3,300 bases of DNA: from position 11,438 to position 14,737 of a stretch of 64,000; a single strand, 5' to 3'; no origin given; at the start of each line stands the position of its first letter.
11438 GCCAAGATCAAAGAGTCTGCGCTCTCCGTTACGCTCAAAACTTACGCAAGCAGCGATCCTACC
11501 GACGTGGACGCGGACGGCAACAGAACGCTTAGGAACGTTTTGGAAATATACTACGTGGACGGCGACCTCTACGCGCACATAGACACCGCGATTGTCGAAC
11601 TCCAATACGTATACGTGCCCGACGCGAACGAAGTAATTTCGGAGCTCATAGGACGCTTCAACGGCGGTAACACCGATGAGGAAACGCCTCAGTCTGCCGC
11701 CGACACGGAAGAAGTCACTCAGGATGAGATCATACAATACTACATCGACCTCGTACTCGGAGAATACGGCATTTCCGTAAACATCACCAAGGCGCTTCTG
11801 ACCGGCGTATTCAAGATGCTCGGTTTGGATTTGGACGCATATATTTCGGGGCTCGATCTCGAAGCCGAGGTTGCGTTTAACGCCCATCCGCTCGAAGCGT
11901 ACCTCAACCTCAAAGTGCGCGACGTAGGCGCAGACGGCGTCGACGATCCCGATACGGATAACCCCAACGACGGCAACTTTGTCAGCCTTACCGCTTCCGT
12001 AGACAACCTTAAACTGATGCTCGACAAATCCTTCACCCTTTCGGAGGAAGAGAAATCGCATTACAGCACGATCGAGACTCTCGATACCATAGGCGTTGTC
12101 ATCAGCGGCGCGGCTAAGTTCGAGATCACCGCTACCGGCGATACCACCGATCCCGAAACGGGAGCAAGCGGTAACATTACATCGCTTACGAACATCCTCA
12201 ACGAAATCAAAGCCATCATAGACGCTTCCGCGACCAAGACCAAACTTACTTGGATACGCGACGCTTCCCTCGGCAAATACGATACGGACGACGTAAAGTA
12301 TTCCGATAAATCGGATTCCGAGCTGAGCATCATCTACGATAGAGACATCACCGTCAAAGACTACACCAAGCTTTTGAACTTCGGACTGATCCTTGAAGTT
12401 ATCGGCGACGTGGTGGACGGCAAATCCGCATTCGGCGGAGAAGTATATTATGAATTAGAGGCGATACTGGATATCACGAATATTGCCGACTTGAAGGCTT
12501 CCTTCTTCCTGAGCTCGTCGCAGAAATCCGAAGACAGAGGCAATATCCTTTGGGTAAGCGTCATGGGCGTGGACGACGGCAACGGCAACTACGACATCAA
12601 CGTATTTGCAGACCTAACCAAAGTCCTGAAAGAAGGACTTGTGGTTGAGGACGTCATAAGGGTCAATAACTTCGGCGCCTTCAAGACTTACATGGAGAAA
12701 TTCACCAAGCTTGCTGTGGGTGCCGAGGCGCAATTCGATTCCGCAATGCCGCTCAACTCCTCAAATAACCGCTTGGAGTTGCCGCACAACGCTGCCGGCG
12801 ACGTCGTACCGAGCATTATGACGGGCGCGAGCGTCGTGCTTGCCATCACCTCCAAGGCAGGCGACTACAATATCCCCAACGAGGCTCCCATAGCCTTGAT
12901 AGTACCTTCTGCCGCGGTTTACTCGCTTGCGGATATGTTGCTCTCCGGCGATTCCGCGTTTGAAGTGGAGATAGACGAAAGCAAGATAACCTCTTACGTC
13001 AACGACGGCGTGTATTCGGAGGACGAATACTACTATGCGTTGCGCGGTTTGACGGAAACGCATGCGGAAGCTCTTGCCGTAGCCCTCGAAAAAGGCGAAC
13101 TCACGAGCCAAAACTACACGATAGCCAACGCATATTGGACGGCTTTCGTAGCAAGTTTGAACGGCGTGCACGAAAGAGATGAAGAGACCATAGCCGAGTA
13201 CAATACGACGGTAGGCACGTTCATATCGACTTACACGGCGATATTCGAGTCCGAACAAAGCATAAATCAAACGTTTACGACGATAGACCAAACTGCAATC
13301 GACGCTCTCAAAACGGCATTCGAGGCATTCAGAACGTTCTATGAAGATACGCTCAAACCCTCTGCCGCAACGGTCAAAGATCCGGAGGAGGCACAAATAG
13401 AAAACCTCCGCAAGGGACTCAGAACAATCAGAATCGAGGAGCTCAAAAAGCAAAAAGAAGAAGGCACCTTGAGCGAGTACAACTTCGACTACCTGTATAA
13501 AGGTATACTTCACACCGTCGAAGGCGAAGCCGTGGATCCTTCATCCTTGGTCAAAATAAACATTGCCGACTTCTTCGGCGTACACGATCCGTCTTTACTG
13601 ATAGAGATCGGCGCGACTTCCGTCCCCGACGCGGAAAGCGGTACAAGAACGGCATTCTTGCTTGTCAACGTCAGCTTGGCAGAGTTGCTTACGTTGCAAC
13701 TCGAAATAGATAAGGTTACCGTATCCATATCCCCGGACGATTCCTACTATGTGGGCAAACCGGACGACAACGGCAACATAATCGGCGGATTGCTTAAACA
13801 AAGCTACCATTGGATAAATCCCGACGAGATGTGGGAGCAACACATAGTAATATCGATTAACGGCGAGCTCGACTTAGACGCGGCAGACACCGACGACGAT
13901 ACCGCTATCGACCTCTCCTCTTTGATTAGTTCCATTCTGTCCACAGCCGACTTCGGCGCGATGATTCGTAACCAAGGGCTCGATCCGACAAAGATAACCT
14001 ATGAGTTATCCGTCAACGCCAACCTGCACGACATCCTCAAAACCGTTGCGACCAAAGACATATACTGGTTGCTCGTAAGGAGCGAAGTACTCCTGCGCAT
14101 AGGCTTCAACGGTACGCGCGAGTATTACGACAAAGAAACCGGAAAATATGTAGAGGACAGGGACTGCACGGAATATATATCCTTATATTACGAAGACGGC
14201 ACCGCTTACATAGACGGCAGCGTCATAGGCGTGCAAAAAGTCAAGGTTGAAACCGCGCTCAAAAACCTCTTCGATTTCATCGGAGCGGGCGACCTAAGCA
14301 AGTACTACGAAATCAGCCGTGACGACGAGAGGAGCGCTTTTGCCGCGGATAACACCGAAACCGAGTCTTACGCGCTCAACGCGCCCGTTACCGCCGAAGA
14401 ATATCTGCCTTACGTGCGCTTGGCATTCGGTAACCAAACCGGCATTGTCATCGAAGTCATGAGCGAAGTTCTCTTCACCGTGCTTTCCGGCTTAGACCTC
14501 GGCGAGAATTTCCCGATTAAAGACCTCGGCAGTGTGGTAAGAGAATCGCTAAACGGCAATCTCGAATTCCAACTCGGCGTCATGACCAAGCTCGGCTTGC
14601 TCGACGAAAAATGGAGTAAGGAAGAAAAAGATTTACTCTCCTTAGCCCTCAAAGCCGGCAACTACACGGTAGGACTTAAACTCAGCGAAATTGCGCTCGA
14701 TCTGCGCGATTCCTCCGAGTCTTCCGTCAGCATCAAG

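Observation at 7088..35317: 28.2 kb uninterrupted ORF encoding a ~9,409 aa lipoprotein of unassignable family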

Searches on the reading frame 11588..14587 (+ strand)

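Call 69: search_protein_families(library=pfam, max_evalue=1, proteins=[window:11588-14587:+])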
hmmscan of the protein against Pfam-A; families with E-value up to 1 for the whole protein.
window:11588-14587:+ (1000 aa): 3 families
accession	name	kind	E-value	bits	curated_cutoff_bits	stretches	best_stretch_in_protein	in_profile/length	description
PF01906.23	YbjQ_1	-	0.08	14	23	1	40-96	6-61/103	Putative heavy-metal-binding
PF16767.10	KinB_sensor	-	0.14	13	27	1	556-620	52-117/122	Sensor domain of alginate biosynthesis sensor protein KinB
PF00921.22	Lipoprotein_2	-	0.52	10.3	22.6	0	162-218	67-134/298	Borrelia lipoprotein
